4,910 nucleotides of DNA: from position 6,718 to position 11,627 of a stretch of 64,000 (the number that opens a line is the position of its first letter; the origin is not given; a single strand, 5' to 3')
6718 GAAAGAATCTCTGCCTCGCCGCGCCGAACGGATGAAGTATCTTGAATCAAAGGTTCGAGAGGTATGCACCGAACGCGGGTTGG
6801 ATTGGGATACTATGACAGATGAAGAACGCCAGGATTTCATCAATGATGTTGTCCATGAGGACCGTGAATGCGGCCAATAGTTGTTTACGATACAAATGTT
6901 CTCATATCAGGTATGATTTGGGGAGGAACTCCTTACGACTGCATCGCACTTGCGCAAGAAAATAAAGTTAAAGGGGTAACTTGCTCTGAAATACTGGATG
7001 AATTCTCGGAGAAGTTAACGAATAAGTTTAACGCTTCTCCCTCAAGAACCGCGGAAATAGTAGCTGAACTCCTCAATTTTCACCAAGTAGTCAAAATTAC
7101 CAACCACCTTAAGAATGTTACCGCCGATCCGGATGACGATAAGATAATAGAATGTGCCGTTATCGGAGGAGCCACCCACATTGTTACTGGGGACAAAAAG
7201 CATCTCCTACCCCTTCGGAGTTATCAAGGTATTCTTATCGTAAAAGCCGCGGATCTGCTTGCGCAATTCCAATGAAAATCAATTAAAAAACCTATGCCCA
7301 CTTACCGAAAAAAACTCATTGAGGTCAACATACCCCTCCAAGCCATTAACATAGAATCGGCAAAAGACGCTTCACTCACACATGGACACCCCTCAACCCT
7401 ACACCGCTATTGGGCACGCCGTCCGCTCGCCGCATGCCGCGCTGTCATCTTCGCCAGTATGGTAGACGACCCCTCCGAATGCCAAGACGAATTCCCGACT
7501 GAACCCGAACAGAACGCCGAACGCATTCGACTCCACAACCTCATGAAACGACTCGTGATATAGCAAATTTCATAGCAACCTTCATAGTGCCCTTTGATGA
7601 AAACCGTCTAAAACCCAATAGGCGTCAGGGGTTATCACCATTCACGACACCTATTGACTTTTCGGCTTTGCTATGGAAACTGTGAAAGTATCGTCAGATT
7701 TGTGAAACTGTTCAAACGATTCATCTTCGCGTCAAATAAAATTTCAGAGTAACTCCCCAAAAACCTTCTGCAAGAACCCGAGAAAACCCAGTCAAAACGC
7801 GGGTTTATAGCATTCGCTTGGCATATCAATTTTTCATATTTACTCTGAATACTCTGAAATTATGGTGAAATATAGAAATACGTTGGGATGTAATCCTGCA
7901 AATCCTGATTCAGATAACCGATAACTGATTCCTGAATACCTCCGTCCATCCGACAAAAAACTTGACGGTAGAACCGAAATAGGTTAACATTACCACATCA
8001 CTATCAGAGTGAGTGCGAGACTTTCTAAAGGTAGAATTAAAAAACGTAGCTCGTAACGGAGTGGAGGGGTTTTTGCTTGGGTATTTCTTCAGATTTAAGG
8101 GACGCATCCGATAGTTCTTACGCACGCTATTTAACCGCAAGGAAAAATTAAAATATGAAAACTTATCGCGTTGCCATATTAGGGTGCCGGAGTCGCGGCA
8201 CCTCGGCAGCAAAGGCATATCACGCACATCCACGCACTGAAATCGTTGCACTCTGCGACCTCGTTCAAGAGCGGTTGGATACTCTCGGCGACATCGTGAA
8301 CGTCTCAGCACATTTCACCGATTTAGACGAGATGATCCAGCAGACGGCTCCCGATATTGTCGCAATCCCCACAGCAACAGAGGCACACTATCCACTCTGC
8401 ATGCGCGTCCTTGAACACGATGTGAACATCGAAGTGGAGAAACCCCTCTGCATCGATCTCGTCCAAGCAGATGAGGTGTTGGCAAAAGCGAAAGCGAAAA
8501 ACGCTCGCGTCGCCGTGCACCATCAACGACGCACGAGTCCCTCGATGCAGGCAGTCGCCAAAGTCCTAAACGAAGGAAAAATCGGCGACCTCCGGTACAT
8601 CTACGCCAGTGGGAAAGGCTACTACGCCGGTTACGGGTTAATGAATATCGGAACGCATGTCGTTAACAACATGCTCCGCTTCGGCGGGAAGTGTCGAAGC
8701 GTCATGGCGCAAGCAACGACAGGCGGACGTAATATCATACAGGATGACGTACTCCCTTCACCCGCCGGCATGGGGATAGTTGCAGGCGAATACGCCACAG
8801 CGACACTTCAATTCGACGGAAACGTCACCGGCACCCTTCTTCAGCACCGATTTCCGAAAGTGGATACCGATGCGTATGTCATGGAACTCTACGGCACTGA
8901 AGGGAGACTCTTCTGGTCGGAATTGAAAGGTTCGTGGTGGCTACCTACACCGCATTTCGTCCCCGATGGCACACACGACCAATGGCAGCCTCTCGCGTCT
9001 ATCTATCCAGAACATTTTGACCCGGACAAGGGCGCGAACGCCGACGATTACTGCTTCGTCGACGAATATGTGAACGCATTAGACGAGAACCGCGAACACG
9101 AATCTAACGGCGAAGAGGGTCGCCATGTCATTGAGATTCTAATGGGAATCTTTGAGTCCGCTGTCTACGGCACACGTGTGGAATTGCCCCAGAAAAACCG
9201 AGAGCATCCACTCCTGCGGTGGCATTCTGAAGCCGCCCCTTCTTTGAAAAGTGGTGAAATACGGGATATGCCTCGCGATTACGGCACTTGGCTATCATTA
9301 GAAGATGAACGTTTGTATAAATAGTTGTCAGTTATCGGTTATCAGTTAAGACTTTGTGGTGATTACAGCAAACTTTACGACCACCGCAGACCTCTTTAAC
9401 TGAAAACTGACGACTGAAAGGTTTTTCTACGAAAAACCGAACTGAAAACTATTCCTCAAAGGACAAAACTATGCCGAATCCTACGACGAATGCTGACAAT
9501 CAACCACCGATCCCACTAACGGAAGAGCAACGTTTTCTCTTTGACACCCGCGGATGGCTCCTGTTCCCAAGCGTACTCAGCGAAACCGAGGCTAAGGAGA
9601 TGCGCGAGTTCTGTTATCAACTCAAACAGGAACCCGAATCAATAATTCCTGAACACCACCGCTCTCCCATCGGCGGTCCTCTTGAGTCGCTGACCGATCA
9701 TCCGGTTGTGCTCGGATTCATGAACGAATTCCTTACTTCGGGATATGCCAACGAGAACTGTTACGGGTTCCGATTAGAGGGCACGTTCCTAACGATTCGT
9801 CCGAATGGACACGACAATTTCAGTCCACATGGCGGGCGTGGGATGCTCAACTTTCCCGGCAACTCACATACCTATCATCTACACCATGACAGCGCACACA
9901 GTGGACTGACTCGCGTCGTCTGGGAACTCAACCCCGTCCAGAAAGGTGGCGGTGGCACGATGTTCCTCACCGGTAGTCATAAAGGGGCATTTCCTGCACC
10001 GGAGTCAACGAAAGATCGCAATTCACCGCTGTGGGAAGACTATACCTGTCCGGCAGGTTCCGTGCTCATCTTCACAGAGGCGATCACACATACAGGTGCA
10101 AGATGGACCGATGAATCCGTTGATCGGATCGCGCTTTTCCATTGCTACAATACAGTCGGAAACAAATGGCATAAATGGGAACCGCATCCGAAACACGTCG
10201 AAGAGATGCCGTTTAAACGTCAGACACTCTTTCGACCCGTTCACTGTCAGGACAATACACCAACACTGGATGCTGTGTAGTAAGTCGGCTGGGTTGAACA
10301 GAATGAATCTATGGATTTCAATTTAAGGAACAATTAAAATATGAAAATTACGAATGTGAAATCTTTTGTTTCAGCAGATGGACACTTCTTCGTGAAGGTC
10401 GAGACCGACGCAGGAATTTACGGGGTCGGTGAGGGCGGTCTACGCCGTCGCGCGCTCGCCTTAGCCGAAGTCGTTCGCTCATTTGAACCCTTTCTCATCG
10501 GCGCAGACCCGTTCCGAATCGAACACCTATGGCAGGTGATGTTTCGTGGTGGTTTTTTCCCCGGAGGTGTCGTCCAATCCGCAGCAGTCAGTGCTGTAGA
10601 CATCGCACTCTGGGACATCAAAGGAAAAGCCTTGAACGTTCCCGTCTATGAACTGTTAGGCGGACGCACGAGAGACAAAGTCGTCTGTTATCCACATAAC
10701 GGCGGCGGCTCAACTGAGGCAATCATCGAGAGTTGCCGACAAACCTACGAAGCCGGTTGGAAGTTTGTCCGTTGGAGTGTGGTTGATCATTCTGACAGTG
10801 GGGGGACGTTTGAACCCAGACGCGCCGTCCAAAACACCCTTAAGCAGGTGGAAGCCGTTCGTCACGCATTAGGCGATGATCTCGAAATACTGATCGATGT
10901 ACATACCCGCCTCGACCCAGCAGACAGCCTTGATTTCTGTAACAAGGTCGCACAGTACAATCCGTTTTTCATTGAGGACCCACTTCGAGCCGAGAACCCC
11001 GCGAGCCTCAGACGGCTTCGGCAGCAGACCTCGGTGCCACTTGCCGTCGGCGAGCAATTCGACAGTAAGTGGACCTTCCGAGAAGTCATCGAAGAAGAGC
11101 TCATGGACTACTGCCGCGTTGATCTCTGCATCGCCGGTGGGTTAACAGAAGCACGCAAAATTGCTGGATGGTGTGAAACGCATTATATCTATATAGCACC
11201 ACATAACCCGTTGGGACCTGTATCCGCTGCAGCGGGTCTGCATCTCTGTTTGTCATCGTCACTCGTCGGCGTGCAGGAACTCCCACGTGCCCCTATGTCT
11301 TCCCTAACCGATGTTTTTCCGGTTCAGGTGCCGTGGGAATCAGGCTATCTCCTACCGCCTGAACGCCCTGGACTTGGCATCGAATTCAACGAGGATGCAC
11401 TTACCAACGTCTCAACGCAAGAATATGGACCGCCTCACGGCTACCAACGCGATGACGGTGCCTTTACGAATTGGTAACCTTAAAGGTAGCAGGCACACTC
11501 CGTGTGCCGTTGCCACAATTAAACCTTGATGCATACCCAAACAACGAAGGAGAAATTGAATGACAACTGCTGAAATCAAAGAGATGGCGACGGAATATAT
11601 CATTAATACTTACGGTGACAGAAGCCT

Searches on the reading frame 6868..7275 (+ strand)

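Call 78: search_protein_families(library=pfam, proteins=[window:6868-7275:+], max_evalue=0.00001)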
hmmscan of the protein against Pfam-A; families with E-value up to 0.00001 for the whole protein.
window:6868-7275:+ (135 aa): 1 family
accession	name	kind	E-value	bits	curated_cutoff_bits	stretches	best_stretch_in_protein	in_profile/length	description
PF13470.12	PIN_3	-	1.1e-18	68.5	27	1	5-111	2-115/115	PIN domain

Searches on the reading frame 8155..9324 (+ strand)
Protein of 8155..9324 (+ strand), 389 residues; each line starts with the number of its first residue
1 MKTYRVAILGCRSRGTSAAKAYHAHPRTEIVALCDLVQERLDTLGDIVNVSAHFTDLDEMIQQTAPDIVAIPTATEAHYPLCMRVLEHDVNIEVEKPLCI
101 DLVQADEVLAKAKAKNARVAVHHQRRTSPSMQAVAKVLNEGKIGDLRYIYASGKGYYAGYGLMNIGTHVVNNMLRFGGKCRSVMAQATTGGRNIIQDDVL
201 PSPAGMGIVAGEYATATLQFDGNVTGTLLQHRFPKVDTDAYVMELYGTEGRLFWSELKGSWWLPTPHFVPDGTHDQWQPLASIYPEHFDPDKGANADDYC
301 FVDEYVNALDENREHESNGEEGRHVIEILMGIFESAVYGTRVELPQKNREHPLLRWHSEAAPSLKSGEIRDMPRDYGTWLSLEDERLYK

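Call 24: search_protein_families(library=pfam, proteins=[window:8155-9324:+])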
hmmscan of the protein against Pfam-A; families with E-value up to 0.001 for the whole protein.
window:8155-9324:+ (389 aa): 3 families
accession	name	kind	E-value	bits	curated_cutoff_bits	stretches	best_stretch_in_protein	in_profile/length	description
PF01408.29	GFO_IDH_MocA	-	2.8e-19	70.4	24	1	5-123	2-120/120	Oxidoreductase family, NAD-binding Rossmann fold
PF22725.1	GFO_IDH_MocA_C3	-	3.4e-08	34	27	1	132-252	2-123/124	GFO/IDH/MocA C-terminal domain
PF02894.22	GFO_IDH_MocA_C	-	2.4e-05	24.7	22.9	1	162-344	43-218/218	Oxidoreductase family, C-terminal alpha/beta domain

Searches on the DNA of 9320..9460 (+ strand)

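Call 71: search_dna_similar(query=window:9320-9460:+, collection=plasmids, mode=distant, max_evalue=0.01, max_rows=25)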
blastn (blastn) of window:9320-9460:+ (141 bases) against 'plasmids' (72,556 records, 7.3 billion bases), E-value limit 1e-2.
No match.

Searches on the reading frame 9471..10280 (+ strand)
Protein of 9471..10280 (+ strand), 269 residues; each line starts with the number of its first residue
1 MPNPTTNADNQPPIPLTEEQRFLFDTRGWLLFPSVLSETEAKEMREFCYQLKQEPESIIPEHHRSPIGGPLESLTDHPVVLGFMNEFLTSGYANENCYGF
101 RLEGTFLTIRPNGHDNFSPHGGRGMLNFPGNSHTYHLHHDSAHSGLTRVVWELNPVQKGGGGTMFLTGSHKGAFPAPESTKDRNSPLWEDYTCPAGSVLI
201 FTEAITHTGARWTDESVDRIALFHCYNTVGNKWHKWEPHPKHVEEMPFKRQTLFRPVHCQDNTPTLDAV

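Call 24: search_protein_families(library=pfam, proteins=[window:9471-10280:+])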
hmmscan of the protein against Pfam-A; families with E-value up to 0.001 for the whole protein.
window:9471-10280:+ (269 aa): 1 family
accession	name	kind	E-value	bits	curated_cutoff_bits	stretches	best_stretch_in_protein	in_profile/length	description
PF05721.19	PhyH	-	0.00063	20.5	22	0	132-210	115-203/213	Phytanoyl-CoA dioxygenase (PhyH)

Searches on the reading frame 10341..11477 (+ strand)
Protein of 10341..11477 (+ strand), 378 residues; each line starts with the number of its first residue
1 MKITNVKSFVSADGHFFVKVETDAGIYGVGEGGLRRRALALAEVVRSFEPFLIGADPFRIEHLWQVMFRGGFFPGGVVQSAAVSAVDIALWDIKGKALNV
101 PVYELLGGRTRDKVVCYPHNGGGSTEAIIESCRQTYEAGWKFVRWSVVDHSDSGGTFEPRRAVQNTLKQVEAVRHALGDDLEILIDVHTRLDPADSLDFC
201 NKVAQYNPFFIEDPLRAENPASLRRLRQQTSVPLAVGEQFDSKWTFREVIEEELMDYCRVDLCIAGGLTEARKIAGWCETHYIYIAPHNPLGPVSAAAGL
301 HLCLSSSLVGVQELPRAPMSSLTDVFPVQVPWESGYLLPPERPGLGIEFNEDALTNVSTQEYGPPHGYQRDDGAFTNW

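Call 78: search_protein_families(library=pfam, proteins=[window:10341-11477:+], max_evalue=0.00001)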
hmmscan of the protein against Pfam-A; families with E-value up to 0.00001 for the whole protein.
window:10341-11477:+ (378 aa): 2 families
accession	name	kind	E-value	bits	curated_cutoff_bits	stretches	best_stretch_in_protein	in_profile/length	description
PF13378.12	MR_MLE_C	-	3.2e-53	181.1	29.4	1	129-353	3-219/219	Enolase C-terminal domain-like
PF02746.21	MR_MLE_N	-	6.1e-21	75.3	22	1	16-107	29-117/117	Mandelate racemase / muconate lactonizing enzyme, N-terminal domain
